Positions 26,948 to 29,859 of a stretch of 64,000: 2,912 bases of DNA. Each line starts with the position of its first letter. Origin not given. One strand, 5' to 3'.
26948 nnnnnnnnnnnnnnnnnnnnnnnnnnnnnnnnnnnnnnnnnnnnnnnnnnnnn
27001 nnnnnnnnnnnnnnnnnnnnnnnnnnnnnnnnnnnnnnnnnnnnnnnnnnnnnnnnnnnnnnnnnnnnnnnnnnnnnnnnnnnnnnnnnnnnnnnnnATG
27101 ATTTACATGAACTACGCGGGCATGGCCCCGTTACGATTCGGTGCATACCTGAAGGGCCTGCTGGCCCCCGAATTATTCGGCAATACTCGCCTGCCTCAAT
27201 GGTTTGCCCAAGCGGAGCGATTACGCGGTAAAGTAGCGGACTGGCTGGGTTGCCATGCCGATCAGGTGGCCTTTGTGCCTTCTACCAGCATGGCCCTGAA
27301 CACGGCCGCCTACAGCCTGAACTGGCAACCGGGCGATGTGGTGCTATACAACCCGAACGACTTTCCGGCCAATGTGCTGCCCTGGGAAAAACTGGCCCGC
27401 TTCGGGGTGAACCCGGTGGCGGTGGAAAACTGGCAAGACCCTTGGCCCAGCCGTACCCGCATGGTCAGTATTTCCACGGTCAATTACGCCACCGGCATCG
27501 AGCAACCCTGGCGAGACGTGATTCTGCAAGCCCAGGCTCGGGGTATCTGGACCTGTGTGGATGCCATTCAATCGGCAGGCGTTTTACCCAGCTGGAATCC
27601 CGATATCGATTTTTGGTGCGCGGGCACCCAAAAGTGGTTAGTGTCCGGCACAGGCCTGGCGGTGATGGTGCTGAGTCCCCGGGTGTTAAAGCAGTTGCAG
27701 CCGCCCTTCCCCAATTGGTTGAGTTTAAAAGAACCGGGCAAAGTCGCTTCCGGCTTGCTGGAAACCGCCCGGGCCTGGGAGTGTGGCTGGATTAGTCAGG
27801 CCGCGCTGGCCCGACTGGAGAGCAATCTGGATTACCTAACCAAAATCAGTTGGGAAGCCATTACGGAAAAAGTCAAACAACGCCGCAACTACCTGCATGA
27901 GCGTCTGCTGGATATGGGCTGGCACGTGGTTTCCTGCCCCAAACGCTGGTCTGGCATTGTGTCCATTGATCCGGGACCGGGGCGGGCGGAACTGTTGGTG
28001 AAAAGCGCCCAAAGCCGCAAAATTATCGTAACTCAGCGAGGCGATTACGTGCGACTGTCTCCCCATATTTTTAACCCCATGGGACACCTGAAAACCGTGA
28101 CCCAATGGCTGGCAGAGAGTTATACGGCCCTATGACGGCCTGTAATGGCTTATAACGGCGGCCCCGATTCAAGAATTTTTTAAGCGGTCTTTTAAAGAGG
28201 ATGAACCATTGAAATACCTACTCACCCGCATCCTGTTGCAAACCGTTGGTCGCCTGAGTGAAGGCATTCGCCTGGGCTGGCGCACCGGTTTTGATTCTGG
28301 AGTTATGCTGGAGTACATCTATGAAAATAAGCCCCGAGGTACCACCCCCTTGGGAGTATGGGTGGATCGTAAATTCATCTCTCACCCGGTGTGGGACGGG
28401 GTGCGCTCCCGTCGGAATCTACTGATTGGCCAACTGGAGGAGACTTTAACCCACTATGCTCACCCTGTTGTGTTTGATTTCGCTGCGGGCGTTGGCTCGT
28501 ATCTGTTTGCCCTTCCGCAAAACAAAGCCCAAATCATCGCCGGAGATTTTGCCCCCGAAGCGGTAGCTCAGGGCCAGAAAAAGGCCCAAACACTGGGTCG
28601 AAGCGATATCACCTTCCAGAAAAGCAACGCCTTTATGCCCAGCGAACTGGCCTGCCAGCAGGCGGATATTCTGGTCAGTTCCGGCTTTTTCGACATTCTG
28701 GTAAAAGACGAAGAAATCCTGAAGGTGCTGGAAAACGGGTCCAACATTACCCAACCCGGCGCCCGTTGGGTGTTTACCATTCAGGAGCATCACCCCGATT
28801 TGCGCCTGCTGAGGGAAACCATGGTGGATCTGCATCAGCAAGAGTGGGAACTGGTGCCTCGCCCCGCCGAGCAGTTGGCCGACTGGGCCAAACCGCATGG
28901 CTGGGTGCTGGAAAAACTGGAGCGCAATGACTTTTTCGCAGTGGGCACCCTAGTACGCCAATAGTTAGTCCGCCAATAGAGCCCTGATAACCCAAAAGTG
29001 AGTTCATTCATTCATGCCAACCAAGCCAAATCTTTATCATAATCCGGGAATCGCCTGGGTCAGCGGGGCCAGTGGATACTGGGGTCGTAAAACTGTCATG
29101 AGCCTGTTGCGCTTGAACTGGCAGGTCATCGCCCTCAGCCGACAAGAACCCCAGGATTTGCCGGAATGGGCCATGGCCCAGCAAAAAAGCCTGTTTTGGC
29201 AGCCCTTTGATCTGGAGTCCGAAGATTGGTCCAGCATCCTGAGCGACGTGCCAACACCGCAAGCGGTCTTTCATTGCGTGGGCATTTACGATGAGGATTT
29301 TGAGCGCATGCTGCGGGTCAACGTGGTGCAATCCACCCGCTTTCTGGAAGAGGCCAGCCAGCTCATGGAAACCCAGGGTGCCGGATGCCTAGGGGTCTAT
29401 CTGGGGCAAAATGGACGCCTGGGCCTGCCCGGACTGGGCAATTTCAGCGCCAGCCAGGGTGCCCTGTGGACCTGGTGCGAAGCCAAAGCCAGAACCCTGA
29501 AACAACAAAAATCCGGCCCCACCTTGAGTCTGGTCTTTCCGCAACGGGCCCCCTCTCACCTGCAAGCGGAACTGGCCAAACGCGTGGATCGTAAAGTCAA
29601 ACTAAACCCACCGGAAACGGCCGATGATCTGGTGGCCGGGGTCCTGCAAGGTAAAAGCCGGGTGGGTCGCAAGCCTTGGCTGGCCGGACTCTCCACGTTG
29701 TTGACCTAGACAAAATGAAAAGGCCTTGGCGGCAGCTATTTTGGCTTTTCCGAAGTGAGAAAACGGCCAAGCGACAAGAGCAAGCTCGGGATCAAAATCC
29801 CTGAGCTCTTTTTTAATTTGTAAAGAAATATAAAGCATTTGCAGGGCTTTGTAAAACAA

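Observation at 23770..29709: Translationally coupled lipid-synthesis operon with unusual membership: cdsA – Rieske oxygenase – plsC-like – CDP-alcohol phosphatidyltransferase – class V aminotransferase (– SAM methyltransferase – SDR)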

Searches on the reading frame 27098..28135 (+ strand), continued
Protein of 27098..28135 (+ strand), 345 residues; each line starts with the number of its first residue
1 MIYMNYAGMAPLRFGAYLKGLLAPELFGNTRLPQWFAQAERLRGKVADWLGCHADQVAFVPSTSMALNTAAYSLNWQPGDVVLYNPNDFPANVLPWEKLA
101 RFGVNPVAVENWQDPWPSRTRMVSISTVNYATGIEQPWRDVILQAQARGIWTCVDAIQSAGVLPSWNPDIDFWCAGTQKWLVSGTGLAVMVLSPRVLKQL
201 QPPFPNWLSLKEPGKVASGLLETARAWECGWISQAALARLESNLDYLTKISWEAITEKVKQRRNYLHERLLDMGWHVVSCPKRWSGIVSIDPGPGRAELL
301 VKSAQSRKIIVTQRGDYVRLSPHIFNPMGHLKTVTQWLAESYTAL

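Call 71: predict_structure(alignment_id=A2)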
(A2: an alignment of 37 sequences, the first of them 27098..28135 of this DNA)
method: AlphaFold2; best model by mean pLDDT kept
length: 345 residues; sequences in the alignment: 37
mean_pLDDT: 94.4   pTM: 0.93
mean pLDDT of the five models: 94.4, 94.2, 94.0, 93.9, 92.2
residues with pLDDT >= 90: 300; 70-90: 45; 50-70: 0; < 50: 0
segments of 3 or more residues with pLDDT < 50: none
pLDDT, mean of each block of 10 residues (from residue 1): 95 91 79 89 96 97 97 98 95 97 97 97 96 93 97 96 91 97 95 98 93 93 94 90 94 93 96 94 90 95 97 95 97 98 93
secondary structure, 60 per line:
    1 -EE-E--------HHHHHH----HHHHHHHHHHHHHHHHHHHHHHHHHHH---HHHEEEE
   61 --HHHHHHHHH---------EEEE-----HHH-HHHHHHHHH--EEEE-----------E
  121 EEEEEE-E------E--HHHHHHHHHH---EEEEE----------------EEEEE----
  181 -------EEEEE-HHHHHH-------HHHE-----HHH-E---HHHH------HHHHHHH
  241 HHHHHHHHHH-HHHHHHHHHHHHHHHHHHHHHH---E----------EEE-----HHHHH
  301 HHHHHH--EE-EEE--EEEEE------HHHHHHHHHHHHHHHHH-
elements in order: H14-19 H24-50 E57-60 H63-71 E81-84 H94-102 E105-108 E120-126 H138-147 E151-155 E172-176 E188-192 H194-199 H224-227 H234-250 H252-273 E288-290 H296-306 E312-314 E317-321 H328-344

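Call 73: fold_search(model_id=the predicted structure, library=pdb)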
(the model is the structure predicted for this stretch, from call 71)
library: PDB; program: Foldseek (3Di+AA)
matches with E <= 10: 1945; with E <= 0.001: 1559
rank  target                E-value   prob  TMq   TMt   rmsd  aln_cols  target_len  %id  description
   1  5b7s_B                9.9e-25  1.00  0.87  0.76   3.7       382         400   18  Apo structure of Cysteine Desulfurase from Thermococcus onnurineus NA1 (released 2017-06-14)
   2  5b87_A                6.0e-24  1.00  0.86  0.76   3.8       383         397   18  Crystal structure of a Cysteine Desulfurase from Thermococcus onnurineus NA1 in complex with alanine at 2.3 Angstrom r (released 2017-06-14)
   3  6mri                  6.4e-24  1.00  0.85  0.74   4.2       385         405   18  E. coli cysteine desulfurase SufS E250A with a cysteine persulfide intermediate (released 2019-01-09)
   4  1c0n                  8.6e-24  1.00  0.86  0.74   4.0       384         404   18  CSDB PROTEIN, NIFS HOMOLOGUE (released 2000-07-17)
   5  6mre                  2.4e-23  1.00  0.86  0.74   3.9       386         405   18  E. coli cysteine desulfurase SufS R92A with a cysteine persulfide intermediate (released 2019-01-09)
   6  5b7s_A                2.5e-23  1.00  0.86  0.75   3.7       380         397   19  Apo structure of Cysteine Desulfurase from Thermococcus onnurineus NA1 (released 2017-06-14)
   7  1elq_A                2.5e-23  1.00  0.86  0.78   3.5       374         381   19  CRYSTAL STRUCTURE OF THE CYSTINE C-S LYASE C-DES (released 2000-04-19)
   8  5b87_B                2.9e-23  1.00  0.87  0.75   3.7       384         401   19  Crystal structure of a Cysteine Desulfurase from Thermococcus onnurineus NA1 in complex with alanine at 2.3 Angstrom r (released 2017-06-14)
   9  6mr6                  3.6e-23  1.00  0.86  0.74   3.9       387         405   18  E. coli cysteine desulfurase SufS H55A with a cysteine persulfide intermediate (released 2019-01-09)
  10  5b7u_A                4.1e-23  1.00  0.86  0.75   3.8       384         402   19  Apo Structure of Cysteine Desulfurase from Thermococcus onnurineus NA1 at 1.89A (released 2017-06-14)
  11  7ruj                  4.4e-23  1.00  0.85  0.73   4.0       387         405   18  E. coli cysteine desulfurase SufS N99A (released 2023-01-25)
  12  6kfz                  5.5e-23  1.00  0.87  0.75   3.5       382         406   19  SufS from Bacillus subtilis, soaked with L-cysteine for 90 sec at 1.96 angstrom resolution (released 2019-10-16)
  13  7e6d                  5.5e-23  1.00  0.87  0.74   3.5       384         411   18  Crystal structure of cysteine desulfurase SufS R376A from Bacillus subtilis (released 2022-03-02)
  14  7rrn                  6.6e-23  1.00  0.87  0.75   3.6       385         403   17  E. coli cysteine desulfurase SufS R56A (released 2023-01-18)
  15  6kfy                  7.5e-23  1.00  0.87  0.74   3.5       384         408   18  SufS from Bacillus subtilis in a resting state at 1.96 angstrom resolution (released 2020-07-15)
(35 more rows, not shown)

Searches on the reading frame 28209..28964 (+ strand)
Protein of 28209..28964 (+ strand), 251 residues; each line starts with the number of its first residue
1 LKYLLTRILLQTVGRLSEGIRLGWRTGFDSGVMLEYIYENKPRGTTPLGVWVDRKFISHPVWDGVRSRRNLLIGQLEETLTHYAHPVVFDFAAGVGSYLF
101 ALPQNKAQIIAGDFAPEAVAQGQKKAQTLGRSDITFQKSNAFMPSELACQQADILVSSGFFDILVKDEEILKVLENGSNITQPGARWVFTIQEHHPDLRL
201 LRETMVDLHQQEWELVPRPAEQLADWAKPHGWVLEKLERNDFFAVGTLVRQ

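Call 5: search_protein_families(library=pfam, proteins=[window:28209-28964:+], max_evalue=0.01)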
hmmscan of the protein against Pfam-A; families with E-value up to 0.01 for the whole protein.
window:28209-28964:+ (251 aa): 6 families
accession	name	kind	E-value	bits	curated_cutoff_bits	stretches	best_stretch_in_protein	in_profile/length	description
PF12147.14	Methyltransf_20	-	8.3e-39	134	21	1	1-213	46-270/309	Putative methyltransferase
PF13649.12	Methyltransf_25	-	4.7e-07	30.8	27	1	88-184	1-96/97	Methyltransferase domain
PF13847.12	Methyltransf_31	-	2e-06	28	27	1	87-185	6-105/145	Methyltransferase domain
PF08242.18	Methyltransf_12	-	5e-06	27.6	30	1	90-185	2-96/98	Methyltransferase domain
PF08241.18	Methyltransf_11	-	9.8e-06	26.6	21.2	1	90-187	2-93/95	Methyltransferase domain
PF01209.24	Ubie_methyltran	-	0.005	16.7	20.1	1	87-235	50-193/233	ubiE/COQ5 methyltransferase family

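Call 6: search_protein_families(library=ncbifam, proteins=[window:28209-28964:+], max_evalue=0.01)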
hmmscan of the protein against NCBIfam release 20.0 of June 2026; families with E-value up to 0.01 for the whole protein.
window:28209-28964:+ (251 aa): 5 families
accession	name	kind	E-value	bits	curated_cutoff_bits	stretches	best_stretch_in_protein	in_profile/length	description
TIGR03534.1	RF_mod_PrmC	equivalog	1.6e-05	24.5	199.1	1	71-157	75-162/253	peptide chain release factor N(5)-glutamine methyltransferase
NF041537.1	ArsM_AhpD_UU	exception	0.00035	19.5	510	1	102-189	97-180/345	arsenite methyltransferase/AhpD domain selenoprotein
TIGR01934.1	MenG_MenH_UbiE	subfamily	0.0014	17.9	158.35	1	84-142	39-98/223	ubiquinone/menaquinone biosynthesis methyltransferase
TIGR00479.1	rumA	equivalog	0.0022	16.9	183.55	1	71-141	280-350/432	23S rRNA (uracil(1939)-C(5))-methyltransferase RlmD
NF043040.1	corrin_prot_MT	hypoth_equivalog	0.0046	16.4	180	1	86-188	43-146/216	corrinoid protein-associated methyltransferase CpaM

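Call 64: search_solved_structures(query=window:28209-28964:+, max_evalue=0.01)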
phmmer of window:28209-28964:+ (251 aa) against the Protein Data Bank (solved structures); distinct sequences matched with E-value up to 0.01: 0.

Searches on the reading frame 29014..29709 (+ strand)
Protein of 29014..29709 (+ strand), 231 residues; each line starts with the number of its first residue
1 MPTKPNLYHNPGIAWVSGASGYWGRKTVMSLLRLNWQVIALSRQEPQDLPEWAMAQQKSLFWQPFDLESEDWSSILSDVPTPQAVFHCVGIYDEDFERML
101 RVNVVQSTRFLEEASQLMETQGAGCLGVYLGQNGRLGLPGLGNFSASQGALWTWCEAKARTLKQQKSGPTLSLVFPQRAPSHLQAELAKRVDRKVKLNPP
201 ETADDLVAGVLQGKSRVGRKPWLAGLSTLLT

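Call 5: search_protein_families(library=pfam, proteins=[window:29014-29709:+], max_evalue=0.01)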
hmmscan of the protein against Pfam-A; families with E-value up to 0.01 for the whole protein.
window:29014-29709:+ (231 aa): 2 families
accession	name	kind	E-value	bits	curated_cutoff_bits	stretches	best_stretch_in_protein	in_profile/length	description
PF01370.27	Epimerase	-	9.5e-06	25.6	20.9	1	16-115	3-103/240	NAD dependent epimerase/dehydratase family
PF00106.31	adh_short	-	3.3e-05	23.9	26.6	1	13-165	2-170/195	short chain dehydrogenase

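Call 6: search_protein_families(library=ncbifam, proteins=[window:29014-29709:+], max_evalue=0.01)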
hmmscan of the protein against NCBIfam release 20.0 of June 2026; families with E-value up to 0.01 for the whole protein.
window:29014-29709:+ (231 aa): 6 families
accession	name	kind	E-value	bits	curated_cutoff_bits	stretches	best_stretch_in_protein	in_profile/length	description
NF006565.0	PRK09072.1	equivalog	1.2e-05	25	238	1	17-196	11-201/265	SDR family oxidoreductase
NF005372.1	PRK06914.1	subfamily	0.00014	21.2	320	0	13-47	4-38/279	SDR family oxidoreductase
NF047420.2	EF_P_mod_YmfI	equivalog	0.003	17.3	238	1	14-124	2-125/236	elongation factor P 5-aminopentanone reductase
TIGR04316.1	dhbA_paeA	equivalog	0.0031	17.1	300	0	15-159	2-162/250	2,3-dihydro-2,3-dihydroxybenzoate dehydrogenase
NF005559.1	PRK07231.1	subfamily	0.0065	16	215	1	91-164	100-173/249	glucose 1-dehydrogenase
NF006074.0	PRK08220.1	equivalog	0.0084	15.7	312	0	90-157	93-160/251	2,3-dihydro-2,3-dihydroxybenzoate dehydrogenase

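Call 65: search_solved_structures(query=window:29014-29709:+, max_evalue=0.01)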
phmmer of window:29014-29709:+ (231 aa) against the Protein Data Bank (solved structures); distinct sequences matched with E-value up to 0.01: 2.
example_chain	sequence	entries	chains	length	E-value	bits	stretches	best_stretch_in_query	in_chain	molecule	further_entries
2ph3_A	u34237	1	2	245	0.00073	21.9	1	89-196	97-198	3-oxoacyl-[acyl carrier protein] reductase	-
5ovj_A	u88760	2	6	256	0.0075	18.6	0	91-197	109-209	3-oxoacyl-[acyl-carrier-protein] reductase FabG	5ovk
